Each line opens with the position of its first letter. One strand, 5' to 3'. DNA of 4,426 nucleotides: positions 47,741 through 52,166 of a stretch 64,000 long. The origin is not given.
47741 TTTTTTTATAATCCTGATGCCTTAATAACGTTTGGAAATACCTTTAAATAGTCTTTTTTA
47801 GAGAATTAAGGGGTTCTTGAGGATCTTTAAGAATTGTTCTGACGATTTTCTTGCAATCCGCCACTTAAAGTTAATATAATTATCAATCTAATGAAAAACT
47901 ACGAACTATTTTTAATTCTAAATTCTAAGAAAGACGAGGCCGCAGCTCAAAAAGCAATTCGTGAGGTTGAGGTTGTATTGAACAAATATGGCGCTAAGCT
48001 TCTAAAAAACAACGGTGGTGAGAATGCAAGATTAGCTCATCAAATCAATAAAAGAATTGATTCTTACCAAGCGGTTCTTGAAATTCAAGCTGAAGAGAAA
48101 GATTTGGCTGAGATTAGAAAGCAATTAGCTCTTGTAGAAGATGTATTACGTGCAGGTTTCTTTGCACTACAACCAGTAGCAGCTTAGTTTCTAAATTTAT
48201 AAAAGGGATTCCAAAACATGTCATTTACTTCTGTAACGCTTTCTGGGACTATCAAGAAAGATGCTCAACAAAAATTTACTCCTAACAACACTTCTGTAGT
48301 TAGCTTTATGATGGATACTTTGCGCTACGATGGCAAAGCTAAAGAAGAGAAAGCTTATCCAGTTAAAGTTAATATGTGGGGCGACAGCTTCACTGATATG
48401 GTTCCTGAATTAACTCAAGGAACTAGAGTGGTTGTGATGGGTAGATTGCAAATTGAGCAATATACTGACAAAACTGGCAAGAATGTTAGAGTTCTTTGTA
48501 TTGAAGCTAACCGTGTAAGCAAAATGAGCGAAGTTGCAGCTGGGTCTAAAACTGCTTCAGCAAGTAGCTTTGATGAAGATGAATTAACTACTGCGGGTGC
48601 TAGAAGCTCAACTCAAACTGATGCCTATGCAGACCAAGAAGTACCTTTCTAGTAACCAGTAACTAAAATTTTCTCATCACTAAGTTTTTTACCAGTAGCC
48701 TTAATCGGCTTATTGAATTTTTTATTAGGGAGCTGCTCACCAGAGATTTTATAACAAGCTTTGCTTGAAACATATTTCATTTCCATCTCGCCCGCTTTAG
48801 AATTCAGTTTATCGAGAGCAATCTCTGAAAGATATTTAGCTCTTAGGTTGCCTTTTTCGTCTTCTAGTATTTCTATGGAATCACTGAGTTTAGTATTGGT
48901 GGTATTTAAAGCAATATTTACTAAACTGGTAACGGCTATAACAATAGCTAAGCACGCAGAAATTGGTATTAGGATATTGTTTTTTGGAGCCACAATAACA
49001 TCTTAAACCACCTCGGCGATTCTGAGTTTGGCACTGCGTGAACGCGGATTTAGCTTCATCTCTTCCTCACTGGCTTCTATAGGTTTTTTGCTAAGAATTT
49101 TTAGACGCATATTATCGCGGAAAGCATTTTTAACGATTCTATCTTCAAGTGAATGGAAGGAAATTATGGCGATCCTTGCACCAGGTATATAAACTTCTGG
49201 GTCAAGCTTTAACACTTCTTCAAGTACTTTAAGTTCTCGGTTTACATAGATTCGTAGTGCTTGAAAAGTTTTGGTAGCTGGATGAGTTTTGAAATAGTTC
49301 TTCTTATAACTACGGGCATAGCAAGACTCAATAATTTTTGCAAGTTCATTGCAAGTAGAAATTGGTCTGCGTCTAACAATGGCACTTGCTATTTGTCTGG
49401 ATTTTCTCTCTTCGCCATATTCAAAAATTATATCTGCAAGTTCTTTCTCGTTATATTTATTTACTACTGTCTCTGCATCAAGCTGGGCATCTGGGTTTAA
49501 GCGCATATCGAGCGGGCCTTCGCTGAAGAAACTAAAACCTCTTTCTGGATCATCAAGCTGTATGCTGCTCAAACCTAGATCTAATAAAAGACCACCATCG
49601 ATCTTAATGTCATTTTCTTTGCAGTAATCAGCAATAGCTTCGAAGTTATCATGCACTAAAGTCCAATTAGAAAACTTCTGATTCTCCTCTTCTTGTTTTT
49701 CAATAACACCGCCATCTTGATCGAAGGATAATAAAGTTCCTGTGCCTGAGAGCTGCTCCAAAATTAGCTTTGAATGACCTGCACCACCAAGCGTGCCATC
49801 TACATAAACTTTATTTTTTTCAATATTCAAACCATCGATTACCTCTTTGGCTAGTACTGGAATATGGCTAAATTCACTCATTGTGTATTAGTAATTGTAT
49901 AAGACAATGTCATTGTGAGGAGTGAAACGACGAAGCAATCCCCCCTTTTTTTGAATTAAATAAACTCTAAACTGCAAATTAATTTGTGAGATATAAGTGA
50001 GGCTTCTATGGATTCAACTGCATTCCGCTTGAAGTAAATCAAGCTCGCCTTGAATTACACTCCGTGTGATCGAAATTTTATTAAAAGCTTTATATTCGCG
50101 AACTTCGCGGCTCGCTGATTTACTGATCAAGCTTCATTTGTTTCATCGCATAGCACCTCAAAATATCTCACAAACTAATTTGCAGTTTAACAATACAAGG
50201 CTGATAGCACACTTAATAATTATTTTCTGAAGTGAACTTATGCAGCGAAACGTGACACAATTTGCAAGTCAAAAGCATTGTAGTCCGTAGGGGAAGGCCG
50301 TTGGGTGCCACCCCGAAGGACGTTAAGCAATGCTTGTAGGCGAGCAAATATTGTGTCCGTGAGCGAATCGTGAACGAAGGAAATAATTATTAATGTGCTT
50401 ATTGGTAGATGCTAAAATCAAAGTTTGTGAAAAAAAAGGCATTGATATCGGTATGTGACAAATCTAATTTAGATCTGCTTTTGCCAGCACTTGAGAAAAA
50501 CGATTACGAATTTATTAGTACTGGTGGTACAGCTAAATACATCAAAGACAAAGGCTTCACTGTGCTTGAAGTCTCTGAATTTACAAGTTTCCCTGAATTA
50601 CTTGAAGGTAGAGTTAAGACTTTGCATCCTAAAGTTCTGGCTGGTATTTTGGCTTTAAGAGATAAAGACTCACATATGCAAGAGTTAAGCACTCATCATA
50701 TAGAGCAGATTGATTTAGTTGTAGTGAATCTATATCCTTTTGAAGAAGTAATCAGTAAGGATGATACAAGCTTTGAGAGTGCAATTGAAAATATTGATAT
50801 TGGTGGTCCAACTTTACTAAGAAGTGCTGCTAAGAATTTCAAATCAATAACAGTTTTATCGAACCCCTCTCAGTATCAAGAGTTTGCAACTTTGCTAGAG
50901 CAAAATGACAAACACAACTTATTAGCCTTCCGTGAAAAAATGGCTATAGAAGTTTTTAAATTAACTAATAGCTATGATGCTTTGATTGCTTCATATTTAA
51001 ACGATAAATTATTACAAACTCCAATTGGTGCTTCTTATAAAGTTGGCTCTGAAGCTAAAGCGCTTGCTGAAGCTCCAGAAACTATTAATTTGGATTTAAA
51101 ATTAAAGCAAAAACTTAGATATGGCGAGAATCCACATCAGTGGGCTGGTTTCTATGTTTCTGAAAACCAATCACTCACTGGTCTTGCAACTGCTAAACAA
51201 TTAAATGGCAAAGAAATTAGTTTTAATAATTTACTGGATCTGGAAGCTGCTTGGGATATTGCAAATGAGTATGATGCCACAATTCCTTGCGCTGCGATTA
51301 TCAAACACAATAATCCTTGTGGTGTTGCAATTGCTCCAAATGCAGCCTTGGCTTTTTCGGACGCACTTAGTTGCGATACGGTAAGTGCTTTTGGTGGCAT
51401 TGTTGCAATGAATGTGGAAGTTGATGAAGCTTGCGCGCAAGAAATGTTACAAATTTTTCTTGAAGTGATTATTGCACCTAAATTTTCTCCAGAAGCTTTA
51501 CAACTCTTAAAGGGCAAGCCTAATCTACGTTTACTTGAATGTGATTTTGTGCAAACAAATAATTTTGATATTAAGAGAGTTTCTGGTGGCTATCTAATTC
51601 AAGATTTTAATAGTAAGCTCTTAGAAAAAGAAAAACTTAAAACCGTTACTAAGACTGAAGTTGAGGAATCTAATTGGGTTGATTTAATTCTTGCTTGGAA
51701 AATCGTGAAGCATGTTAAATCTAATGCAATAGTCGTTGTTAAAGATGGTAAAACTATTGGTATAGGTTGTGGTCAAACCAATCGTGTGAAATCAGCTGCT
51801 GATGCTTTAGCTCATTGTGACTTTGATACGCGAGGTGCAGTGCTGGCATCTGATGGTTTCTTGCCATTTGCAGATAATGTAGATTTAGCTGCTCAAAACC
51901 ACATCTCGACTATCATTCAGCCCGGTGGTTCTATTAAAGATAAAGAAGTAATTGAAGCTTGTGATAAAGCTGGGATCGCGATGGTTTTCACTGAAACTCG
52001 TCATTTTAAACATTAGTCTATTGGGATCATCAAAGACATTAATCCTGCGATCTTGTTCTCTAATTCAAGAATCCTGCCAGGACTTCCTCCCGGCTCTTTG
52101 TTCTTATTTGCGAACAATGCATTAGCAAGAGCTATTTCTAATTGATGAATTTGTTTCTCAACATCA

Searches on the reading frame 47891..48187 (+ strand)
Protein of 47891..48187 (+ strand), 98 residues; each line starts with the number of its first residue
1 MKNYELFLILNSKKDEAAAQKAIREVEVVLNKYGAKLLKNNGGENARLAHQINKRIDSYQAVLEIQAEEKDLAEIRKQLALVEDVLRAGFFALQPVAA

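Call 10: search_protein_families(library=ncbifam, proteins=[window:47891-48187:+])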
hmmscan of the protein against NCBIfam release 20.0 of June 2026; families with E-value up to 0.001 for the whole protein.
window:47891-48187:+ (98 aa): 1 family
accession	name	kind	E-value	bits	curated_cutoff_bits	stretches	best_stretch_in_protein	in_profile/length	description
TIGR00166.1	S6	equivalog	2.1e-09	37.5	42.9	1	1-88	1-88/95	30S ribosomal protein S6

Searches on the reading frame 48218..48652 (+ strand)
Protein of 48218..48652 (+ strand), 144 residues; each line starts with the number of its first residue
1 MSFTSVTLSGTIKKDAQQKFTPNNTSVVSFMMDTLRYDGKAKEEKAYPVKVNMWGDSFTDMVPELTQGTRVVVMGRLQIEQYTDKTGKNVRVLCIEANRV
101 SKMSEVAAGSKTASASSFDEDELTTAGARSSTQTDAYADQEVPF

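Call 10: search_protein_families(library=ncbifam, proteins=[window:48218-48652:+])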
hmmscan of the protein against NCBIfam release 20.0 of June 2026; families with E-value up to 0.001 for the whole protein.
window:48218-48652:+ (144 aa): 11 families
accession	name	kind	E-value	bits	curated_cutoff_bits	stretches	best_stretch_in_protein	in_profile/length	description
NF004948.0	PRK06293.1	equivalog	2.8e-15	56.6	156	1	6-127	4-121/161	single-stranded DNA-binding protein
TIGR00621.2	ssb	subfamily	8.6e-13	48.9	53.95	1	2-131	3-134/165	single-stranded DNA-binding protein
NF005851.0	PRK07772.1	subfamily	2e-11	44.5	194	1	4-130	5-136/191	single-stranded DNA-binding protein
NF005580.0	PRK07275.1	subfamily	6.6e-11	42.6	254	1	5-144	4-147/162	single-stranded DNA-binding protein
NF005241.0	PRK06751.1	equivalog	4.3e-08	33.5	313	1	5-119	4-117/173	single-stranded DNA-binding protein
NF006039.0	PRK08182.1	subfamily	7.3e-08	32.5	70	1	34-114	41-125/150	single-stranded DNA-binding protein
NF006297.0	PRK08486.1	equivalog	7.9e-08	32.7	212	1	3-137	2-142/182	single-stranded DNA-binding protein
NF004512.0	PRK05853.1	equivalog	2.8e-06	27.4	215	1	5-128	5-132/168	hypothetical protein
TIGR04418.1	PriB_gamma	exception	0.00016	21.7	72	1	6-94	3-89/96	primosomal replication protein N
NF005674.0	PRK07459.1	equivalog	0.00019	21.3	161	1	1-107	1-105/121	single-stranded DNA-binding protein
NF006533.0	PRK09010.1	subfamily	0.00045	20.2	260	1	5-124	8-130/177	single-stranded DNA-binding protein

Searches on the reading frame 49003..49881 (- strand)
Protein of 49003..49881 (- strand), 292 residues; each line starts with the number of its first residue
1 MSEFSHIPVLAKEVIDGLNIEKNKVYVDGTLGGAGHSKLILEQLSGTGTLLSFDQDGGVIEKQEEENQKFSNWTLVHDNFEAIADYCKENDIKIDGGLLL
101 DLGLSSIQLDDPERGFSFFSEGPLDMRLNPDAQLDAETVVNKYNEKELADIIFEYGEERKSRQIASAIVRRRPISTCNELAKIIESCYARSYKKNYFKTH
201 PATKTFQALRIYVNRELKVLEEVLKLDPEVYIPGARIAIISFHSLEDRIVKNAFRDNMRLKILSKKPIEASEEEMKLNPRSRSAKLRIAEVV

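Call 10: search_protein_families(library=ncbifam, proteins=[window:49003-49881:-])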
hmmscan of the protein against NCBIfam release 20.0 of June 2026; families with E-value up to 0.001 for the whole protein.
window:49003-49881:- (292 aa): 2 families
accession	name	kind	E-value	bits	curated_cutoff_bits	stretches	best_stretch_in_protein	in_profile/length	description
TIGR00006.1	TIGR00006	equivalog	2.9e-99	332.4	154.3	1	1-290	2-308/310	16S rRNA (cytosine(1402)-N(4))-methyltransferase RsmH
NF053511.1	tRNA_U34_MnmM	equivalog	8.6e-05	22.2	135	1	19-93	14-88/183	tRNA 5-(aminomethyl)-2-thiouridylate-methyltransferase MnmM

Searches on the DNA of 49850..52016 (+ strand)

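Call 4: search_rna_families(source=window, start=49850, end=50500, threshold=evalue, max_evalue=10, show_alignments=3)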
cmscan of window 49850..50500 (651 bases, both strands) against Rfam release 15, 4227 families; matches with E-value up to 10: 1.
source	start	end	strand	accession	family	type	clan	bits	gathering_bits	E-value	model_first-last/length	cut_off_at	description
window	50146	50251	-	RF02325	TtnuHACA18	Gene; snRNA; snoRNA; HACA-box;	-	17.6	100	6.4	1-130/130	no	Tetrahymena snoRNA TtnuHACA18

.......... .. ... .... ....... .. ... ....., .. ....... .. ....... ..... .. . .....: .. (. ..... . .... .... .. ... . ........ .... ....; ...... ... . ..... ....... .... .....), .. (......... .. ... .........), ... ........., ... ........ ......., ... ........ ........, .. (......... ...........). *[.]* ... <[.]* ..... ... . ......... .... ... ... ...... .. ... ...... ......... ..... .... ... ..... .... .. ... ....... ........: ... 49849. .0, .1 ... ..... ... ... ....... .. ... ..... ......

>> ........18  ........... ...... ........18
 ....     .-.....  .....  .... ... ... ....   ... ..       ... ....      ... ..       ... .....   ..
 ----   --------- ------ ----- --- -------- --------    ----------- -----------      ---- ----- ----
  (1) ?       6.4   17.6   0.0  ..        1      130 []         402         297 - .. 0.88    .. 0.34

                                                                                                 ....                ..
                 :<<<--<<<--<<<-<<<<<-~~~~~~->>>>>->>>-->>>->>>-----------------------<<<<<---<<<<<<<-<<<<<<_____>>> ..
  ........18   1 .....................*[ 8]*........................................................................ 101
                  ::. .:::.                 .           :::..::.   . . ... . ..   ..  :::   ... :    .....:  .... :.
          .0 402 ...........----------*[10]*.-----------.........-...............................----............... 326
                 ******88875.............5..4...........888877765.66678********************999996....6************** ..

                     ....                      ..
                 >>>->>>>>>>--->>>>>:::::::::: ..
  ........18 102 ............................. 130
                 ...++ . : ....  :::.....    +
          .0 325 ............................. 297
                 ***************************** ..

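Call 38: search_rna_families(sources=[L001, L002, L009, L011, L013], threshold=gathering)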
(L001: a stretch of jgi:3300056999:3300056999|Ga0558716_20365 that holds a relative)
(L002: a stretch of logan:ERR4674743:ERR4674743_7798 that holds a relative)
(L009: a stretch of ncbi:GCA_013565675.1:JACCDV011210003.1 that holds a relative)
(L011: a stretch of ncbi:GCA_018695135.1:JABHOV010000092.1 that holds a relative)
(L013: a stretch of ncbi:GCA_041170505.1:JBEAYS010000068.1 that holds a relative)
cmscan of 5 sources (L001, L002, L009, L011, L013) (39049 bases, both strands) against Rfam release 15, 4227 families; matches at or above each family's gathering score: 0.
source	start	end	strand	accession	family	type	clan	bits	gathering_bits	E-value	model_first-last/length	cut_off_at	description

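Call 46: search_dna_similar(query=window:49960-50410:+, collection=plasmids, mode=distant, max_evalue=0.01, max_rows=10)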
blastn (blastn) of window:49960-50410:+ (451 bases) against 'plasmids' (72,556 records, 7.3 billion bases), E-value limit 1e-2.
No match.

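Call 47: search_dna_similar(query=window:49960-50410:+, collection=phages, mode=distant, max_evalue=0.01, max_rows=10)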
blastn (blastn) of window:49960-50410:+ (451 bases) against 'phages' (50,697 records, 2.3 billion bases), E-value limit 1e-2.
No match.

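Call 52: search_rna_families(source=window, start=50195, end=50440, threshold=evalue, max_evalue=10)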
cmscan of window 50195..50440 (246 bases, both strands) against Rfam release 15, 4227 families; matches with E-value up to 10: 0.
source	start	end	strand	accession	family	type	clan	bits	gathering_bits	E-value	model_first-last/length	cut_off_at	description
